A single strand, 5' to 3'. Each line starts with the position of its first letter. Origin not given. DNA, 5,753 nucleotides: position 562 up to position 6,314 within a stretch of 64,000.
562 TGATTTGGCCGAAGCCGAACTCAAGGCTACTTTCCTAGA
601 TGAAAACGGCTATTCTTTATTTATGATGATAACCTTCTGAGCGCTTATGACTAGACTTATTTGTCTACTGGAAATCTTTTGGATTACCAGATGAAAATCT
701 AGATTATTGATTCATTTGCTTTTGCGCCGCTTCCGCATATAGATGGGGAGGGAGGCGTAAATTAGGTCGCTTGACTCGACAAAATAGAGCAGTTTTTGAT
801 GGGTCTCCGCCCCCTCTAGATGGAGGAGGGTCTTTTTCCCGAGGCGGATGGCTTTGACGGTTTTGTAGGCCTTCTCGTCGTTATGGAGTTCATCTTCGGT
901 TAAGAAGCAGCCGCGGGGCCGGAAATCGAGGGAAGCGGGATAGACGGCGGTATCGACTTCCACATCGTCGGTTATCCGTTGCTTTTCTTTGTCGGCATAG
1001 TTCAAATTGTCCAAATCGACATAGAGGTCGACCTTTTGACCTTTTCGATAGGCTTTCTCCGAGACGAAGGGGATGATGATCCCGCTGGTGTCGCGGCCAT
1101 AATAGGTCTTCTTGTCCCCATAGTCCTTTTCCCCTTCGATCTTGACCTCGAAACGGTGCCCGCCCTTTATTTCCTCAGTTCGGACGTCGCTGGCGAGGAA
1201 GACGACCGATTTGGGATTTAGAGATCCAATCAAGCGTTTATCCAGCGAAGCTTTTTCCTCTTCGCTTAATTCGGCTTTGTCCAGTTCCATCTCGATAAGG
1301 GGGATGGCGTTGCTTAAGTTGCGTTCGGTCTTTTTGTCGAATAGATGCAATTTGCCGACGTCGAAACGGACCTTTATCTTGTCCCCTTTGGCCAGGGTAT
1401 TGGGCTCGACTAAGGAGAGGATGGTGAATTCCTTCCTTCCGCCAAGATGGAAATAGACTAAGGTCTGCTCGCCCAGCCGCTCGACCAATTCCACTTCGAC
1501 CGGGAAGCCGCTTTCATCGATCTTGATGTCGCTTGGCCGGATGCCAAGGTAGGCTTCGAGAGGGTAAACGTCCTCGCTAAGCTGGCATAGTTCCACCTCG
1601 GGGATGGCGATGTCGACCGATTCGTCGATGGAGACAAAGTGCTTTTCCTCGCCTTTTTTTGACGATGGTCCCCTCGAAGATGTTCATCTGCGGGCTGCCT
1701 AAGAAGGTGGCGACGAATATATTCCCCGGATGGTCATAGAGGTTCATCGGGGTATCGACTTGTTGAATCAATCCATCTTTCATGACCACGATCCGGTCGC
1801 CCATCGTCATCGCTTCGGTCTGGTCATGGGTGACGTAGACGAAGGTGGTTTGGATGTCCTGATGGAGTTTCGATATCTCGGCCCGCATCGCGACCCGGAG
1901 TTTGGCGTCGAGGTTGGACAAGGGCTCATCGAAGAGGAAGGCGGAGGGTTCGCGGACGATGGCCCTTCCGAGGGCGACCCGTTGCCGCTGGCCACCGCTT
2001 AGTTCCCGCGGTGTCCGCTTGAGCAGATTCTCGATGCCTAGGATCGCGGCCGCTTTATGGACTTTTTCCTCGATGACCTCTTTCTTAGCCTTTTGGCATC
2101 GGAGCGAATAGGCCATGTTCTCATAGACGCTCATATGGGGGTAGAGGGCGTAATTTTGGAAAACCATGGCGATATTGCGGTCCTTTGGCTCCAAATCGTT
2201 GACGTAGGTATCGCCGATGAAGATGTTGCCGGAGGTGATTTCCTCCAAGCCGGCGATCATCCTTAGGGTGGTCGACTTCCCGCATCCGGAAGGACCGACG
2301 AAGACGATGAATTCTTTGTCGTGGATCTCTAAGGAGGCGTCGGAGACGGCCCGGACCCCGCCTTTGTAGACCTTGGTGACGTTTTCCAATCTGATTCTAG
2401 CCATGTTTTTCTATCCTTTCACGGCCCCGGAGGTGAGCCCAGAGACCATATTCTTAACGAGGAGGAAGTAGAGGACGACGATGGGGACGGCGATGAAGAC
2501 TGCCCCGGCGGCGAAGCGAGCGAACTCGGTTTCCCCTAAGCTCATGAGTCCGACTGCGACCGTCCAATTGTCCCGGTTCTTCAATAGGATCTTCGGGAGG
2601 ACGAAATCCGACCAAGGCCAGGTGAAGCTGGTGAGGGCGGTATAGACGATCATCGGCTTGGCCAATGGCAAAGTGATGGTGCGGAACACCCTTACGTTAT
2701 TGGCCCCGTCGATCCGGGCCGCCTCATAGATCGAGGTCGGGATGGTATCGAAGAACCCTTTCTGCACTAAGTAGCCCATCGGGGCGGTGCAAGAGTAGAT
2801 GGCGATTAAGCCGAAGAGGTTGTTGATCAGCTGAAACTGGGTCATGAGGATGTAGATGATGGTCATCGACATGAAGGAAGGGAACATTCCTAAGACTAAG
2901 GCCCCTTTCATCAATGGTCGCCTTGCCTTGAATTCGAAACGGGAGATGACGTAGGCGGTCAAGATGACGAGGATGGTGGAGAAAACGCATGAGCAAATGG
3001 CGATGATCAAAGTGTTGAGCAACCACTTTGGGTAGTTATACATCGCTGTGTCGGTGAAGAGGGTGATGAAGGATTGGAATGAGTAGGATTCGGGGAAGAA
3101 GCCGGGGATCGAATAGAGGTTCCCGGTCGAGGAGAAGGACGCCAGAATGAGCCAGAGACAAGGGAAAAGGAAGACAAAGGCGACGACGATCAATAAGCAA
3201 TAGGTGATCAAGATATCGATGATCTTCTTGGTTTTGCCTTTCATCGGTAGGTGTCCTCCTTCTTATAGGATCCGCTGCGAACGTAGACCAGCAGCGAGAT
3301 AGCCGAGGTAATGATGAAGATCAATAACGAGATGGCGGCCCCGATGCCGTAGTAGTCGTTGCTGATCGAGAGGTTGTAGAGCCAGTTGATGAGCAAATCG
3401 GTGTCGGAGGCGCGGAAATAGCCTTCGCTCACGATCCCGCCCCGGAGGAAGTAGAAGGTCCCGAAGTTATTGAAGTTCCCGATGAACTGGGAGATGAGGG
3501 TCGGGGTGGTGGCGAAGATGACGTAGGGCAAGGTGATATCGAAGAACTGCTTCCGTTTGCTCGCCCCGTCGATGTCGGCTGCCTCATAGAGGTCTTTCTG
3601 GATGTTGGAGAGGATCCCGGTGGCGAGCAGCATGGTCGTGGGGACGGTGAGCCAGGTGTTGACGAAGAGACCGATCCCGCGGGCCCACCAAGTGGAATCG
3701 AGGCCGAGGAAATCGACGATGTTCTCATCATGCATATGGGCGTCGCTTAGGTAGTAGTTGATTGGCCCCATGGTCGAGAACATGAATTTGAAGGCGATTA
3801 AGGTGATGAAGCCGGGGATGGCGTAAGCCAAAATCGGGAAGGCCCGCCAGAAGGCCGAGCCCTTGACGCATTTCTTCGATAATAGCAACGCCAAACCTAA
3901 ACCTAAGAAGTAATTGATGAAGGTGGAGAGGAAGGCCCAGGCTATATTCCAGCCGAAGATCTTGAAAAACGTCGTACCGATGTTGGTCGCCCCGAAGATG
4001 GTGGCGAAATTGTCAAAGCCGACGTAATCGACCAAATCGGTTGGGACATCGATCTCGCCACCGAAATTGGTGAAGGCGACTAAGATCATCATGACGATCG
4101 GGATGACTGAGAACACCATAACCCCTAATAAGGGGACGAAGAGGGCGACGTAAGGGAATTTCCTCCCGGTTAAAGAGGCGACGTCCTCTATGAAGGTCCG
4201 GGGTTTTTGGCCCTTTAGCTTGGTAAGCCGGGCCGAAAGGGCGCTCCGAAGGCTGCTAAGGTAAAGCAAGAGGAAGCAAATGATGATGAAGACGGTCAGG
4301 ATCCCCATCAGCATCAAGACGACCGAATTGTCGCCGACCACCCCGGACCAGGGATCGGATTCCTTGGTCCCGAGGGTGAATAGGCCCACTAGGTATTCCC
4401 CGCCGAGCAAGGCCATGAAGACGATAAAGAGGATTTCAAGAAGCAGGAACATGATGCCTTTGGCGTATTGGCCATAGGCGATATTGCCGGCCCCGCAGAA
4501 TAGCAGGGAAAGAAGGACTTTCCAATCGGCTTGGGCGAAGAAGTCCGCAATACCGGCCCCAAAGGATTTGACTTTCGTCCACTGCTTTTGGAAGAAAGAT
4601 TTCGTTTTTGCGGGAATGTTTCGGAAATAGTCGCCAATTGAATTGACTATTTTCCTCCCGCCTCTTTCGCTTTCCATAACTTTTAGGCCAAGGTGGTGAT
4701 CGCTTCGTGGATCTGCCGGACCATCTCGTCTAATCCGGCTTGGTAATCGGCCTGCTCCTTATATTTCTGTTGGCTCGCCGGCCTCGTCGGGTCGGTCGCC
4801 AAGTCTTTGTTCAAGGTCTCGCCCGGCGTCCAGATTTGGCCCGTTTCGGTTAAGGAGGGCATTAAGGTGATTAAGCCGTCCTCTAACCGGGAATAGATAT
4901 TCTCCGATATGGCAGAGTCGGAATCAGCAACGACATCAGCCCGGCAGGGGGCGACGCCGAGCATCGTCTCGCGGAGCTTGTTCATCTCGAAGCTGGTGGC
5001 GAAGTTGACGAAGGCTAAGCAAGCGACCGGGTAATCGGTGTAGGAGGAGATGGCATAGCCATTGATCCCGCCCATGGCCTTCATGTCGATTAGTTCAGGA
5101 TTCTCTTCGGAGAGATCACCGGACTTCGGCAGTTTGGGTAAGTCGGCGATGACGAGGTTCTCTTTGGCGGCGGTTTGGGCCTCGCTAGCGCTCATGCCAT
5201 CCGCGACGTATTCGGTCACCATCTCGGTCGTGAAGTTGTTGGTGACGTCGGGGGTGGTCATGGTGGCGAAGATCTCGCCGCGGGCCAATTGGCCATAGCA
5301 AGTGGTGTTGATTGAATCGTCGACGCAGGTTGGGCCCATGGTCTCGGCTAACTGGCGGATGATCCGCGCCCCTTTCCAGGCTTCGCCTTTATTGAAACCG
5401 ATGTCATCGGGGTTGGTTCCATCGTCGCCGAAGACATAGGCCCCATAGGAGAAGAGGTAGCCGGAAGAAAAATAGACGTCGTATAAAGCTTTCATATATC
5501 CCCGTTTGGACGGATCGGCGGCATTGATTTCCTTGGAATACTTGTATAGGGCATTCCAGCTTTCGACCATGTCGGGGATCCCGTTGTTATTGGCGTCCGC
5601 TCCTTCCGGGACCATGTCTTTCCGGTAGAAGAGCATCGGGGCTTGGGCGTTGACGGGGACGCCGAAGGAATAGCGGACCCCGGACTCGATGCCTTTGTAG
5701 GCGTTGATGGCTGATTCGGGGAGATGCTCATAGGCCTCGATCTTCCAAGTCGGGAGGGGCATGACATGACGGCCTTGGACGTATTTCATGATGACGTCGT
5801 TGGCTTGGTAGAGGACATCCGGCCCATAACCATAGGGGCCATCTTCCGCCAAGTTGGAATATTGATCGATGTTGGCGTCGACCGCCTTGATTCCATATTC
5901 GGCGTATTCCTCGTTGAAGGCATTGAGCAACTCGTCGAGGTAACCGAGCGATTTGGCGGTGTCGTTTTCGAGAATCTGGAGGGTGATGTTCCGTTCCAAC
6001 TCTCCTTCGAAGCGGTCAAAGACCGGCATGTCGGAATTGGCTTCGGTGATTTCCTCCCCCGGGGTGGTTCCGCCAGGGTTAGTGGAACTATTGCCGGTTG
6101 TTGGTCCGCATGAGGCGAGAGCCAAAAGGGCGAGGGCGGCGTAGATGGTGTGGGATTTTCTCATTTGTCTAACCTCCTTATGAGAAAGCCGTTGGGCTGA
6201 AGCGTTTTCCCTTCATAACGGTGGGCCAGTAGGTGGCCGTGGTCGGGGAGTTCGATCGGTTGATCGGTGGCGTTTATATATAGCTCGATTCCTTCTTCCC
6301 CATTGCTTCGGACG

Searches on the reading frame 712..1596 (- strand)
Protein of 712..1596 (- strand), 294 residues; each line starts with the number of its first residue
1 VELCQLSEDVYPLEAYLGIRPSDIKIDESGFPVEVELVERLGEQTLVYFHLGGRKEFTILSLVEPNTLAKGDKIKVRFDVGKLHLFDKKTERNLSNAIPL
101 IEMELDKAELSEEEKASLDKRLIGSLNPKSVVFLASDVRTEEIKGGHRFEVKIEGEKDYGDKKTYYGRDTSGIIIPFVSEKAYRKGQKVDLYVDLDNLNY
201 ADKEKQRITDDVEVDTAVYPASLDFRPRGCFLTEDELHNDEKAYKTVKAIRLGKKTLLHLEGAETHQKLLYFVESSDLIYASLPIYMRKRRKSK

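Call 6: search_protein_families(library=pfam, proteins=[window:712-1596:-])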
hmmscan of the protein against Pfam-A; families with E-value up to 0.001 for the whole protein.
window:712-1596:- (294 aa): 2 families
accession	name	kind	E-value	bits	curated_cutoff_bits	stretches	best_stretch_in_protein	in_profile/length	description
PF08402.16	TOBE_2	-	5.9e-10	39.6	21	1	17-86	1-76/76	TOBE domain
PF03459.23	TOBE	-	4.6e-05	24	22.3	1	31-85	7-64/64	TOBE domain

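Call 96: search_protein_families(library=ncbifam, proteins=[window:712-1596:-], max_evalue=0.001)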
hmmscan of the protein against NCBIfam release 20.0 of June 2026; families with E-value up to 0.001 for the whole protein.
window:712-1596:- (294 aa): 2 families
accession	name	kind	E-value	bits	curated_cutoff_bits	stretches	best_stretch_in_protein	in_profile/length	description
NF008653.0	PRK11650.1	subfamily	2.9e-11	43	432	1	13-94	274-355/357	sn-glycerol-3-phosphate ABC transporter ATP-binding protein UgpC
NF008233.0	PRK11000.1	equivalog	6.6e-05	21.9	568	0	16-89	280-356/369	maltose/maltodextrin ABC transporter ATP-binding protein MalK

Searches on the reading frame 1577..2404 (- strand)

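Call 6: search_protein_families(library=pfam, proteins=[window:1577-2404:-])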
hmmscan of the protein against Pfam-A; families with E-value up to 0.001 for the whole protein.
window:1577-2404:- (275 aa): 5 families
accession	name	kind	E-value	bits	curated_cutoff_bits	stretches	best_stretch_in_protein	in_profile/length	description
PF00005.33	ABC_tran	-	9.1e-32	111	25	1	21-162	2-136/137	ABC transporter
PF02463.25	SMC_N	-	1.1e-05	25.4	40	1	28-208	22-214/220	RecF/RecN/SMC N terminal domain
PF03215.21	Rad17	-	0.00011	22.7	23.8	1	21-97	36-112/186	Rad17 P-loop domain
PF13304.12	AAA_21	-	0.00017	22.2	27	0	32-66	1-27/304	AAA domain, putative AbiEii toxin, Type IV TA system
PF13401.12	AAA_22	-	0.00058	20.6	27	1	29-56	4-31/130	AAA domain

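Call 96: search_protein_families(library=ncbifam, proteins=[window:1577-2404:-], max_evalue=0.001)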
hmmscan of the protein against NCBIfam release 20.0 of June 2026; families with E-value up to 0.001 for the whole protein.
window:1577-2404:- (275 aa): 187 families (the best 25 are shown)
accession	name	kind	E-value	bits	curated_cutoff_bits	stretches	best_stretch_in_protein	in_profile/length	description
NF008653.0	PRK11650.1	subfamily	6.3e-131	436.7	432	1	1-251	1-251/357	sn-glycerol-3-phosphate ABC transporter ATP-binding protein UgpC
NF008233.0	PRK11000.1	equivalog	2.2e-111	372.3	568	1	1-249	1-248/369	maltose/maltodextrin ABC transporter ATP-binding protein MalK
NF006987.0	PRK09452.1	equivalog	9.7e-93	310.8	482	1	4-252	18-263/378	spermidine/putrescine ABC transporter ATP-binding protein PotA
NF040933.2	ABC_arch_GlcV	equivalog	1.7e-89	300.2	450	1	3-251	2-256/357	glucose ABC transporter ATP-binding protein GlcV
NF043075.1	MMSYN1_0197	equivalog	2.4e-89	299.6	550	1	4-250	3-246/341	spermidine/putrescine ABC transporter ATP-binding protein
TIGR03265.1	PhnT2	equivalog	2.3e-86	290.2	457.7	1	3-252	4-250/353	putative 2-aminoethylphosphonate ABC transporter ATP-binding protein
TIGR01187.1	potA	subfamily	4.2e-85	285.7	355.6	1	36-263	2-226/325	polyamine ABC transporter ATP-binding protein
NF008513.0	PRK11432.1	equivalog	8.2e-77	258.5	496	1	4-248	7-248/351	ferric ABC transporter ATP-binding protein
TIGR03258.1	PhnT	equivalog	6.3e-76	255.7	499.15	1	4-239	9-244/359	2-aminoethylphosphonate ABC transport system ATP-binding subunit PhnT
TIGR00968.1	3a0106s01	subfamily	1.2e-75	254.1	342.75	1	4-237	1-233/237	sulfate ABC transporter ATP-binding protein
NF040840.2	tungstate_WtpC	equivalog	3.6e-74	250.1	440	1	4-255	2-249/347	tungstate ABC transporter ATP-binding protein WtpC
NF008621.0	PRK11607.1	equivalog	4.4e-70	236.4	613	1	5-259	21-271/377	putrescine ABC transporter ATP-binding subunit PotG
NF008105.0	PRK10851.1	equivalog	8.6e-69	231.9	502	1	4-248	3-248/362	sulfate/thiosulfate ABC transporter ATP-binding protein CysA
TIGR01186.1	proV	subfamily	1.3e-66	225.2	326.6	1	15-240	4-235/363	betaine/proline/choline family ABC transporter ATP-binding protein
TIGR01277.1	thiQ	equivalog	6.5e-53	179.5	245.05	1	21-217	15-211/213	thiamine ABC transporter ATP-binding protein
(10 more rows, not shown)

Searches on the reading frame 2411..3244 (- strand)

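Call 6: search_protein_families(library=pfam, proteins=[window:2411-3244:-])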
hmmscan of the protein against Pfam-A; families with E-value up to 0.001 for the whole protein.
window:2411-3244:- (277 aa): 1 family
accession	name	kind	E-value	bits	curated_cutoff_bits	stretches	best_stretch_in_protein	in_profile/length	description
PF00528.27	BPD_transp_1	-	9.9e-14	51.9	26.4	1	96-261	8-174/184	Binding-protein-dependent transport system inner membrane component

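Call 96: search_protein_families(library=ncbifam, proteins=[window:2411-3244:-], max_evalue=0.001)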
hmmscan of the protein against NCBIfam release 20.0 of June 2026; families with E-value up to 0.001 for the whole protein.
window:2411-3244:- (277 aa): 14 families
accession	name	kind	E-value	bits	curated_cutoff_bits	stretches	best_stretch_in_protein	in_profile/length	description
NF008231.0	PRK10998.1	equivalog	1e-35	123.7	261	1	5-277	8-296/296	maltose ABC transporter permease MalG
NF040932.1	ABC_arch_GlcU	equivalog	4.3e-23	82.3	340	1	13-271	4-265/272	glucose ABC transporter permease GlcU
NF008210.0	PRK10973.1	equivalog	8e-18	65.1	297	1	7-271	6-277/281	sn-glycerol-3-phosphate ABC transporter permease UgpE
NF007047.0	PRK09500.1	equivalog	5.1e-13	49.2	326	1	16-216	10-202/257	spermidine/putrescine ABC transporter permease PotC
TIGR03262.1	PhnU2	equivalog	1.2e-12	47.3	593.25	1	54-262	38-252/546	putative 2-aminoethylphosphonate ABC transporter permease subunit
NF007889.0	PRK10592.1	equivalog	6.7e-09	35.7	476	1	17-217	14-215/281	putrescine ABC transporter permease PotI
TIGR02141.1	modB_ABC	equivalog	3.7e-08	33.3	182.6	1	78-226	3-164/208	molybdate ABC transporter permease subunit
NF008232.0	PRK10999.1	equivalog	4.8e-08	32.2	392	1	158-224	391-457/520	maltose ABC transporter permease MalF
TIGR01581.1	Mo_ABC_porter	hypoth_equivalog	2.3e-07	30.5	210.3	1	74-208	22-169/225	ABC transporter permease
NF040839.1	tungstate_WtpB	equivalog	1.5e-06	28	340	1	74-212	45-195/251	tungstate ABC transporter permease WtpB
NF006939.0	PRK09421.1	equivalog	1.6e-06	27.7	262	1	78-240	15-193/230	molybdate ABC transporter permease subunit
NF011624.0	PRK15050.1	equivalog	1.1e-05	24.7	247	0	165-237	184-255/297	2-aminoethylphosphonate ABC transporter permease subunit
NF040931.1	ABC_arch_GlcT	equivalog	3.1e-05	23.7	360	1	129-258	132-266/278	glucose ABC transporter permease GlcT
NF008208.0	PRK10971.1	equivalog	0.00068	19.2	415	0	78-265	63-264/277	sulfate/thiosulfate ABC transporter permease CysT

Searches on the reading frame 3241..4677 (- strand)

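Call 6: search_protein_families(library=pfam, proteins=[window:3241-4677:-])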
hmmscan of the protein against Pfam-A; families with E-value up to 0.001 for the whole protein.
window:3241-4677:- (478 aa): 1 family
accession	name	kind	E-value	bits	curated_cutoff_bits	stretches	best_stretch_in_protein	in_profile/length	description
PF00528.27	BPD_transp_1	-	3.9e-13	50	26.4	1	259-462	5-169/184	Binding-protein-dependent transport system inner membrane component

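Call 96: search_protein_families(library=ncbifam, proteins=[window:3241-4677:-], max_evalue=0.001)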
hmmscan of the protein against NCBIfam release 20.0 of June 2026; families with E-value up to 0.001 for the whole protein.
window:3241-4677:- (478 aa): 11 families
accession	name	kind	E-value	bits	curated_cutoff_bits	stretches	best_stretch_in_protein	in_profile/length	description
NF008232.0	PRK10999.1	equivalog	5.3e-44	150.8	392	1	218-463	264-510/520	maltose ABC transporter permease MalF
TIGR03262.1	PhnU2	equivalog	3.3e-12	45.8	593.25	1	183-453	11-242/546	putative 2-aminoethylphosphonate ABC transporter permease subunit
NF007852.0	PRK10561.1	equivalog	1e-07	32.1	335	1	172-458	11-278/295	sn-glycerol-3-phosphate ABC transporter permease UgpA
NF011624.0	PRK15050.1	equivalog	3.2e-07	29.7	247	1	177-411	26-239/297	2-aminoethylphosphonate ABC transporter permease subunit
NF040932.1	ABC_arch_GlcU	equivalog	2e-06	27.6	340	1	341-405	141-205/272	glucose ABC transporter permease GlcU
TIGR01581.1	Mo_ABC_porter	hypoth_equivalog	1.7e-05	24.4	210.3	1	245-416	27-186/225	ABC transporter permease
TIGR03226.1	PhnU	equivalog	3e-05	23.6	283.45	1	242-411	94-257/311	2-aminoethylphosphonate ABC transporter permease subunit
TIGR02141.1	modB_ABC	equivalog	4.3e-05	23.2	182.6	1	247-416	6-163/208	molybdate ABC transporter permease subunit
NF008208.0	PRK10971.1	equivalog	0.00019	21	415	1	247-430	66-233/277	sulfate/thiosulfate ABC transporter permease CysT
TIGR02139.1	permease_CysT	equivalog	0.00039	20.1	246.1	0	242-416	53-215/265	sulfate ABC transporter permease subunit CysT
TIGR00969.1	3a0106s02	subfamily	0.00072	19.1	240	1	244-446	66-252/272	sulfate ABC transporter permease subunit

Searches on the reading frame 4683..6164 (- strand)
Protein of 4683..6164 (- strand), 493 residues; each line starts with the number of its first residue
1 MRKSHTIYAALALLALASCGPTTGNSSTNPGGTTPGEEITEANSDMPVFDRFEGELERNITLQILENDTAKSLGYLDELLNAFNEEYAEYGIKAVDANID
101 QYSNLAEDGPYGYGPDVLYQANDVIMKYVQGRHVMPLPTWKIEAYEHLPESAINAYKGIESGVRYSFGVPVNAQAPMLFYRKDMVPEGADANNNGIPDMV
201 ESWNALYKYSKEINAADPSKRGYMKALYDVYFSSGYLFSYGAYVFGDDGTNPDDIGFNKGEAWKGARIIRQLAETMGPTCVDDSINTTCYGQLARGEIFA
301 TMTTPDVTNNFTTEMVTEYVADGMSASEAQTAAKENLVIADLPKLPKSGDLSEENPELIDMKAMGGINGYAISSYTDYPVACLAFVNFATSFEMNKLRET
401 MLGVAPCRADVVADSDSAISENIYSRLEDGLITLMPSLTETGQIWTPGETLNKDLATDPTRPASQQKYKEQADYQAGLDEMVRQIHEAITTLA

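Call 6: search_protein_families(library=pfam, proteins=[window:4683-6164:-])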
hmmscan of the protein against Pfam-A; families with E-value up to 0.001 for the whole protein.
window:4683-6164:- (493 aa): 2 families
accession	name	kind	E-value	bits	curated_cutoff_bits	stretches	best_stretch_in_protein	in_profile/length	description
PF01547.30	SBP_bac_1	-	1.7e-17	64.8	26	1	75-391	9-302/307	Bacterial extracellular solute-binding protein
PF13416.11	SBP_bac_8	-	4e-17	63.4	27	1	79-416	2-270/279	Bacterial extracellular solute-binding protein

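Call 96: search_protein_families(library=ncbifam, proteins=[window:4683-6164:-], max_evalue=0.001)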
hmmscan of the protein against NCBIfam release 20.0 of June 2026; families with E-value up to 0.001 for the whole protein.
window:4683-6164:- (493 aa): 2 families
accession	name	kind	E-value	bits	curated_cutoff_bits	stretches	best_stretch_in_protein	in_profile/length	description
NF053763.1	ABCarbgalBndGanS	equivalog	1.3e-23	83.5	700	2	58-272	37-236/420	galactooligosaccharide ABC transporter substrate-binding protein GanS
NF007011.0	PRK09474.1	equivalog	1.6e-07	30.5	291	1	94-307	65-257/396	maltose/maltodextrin ABC transporter substrate-binding protein MalE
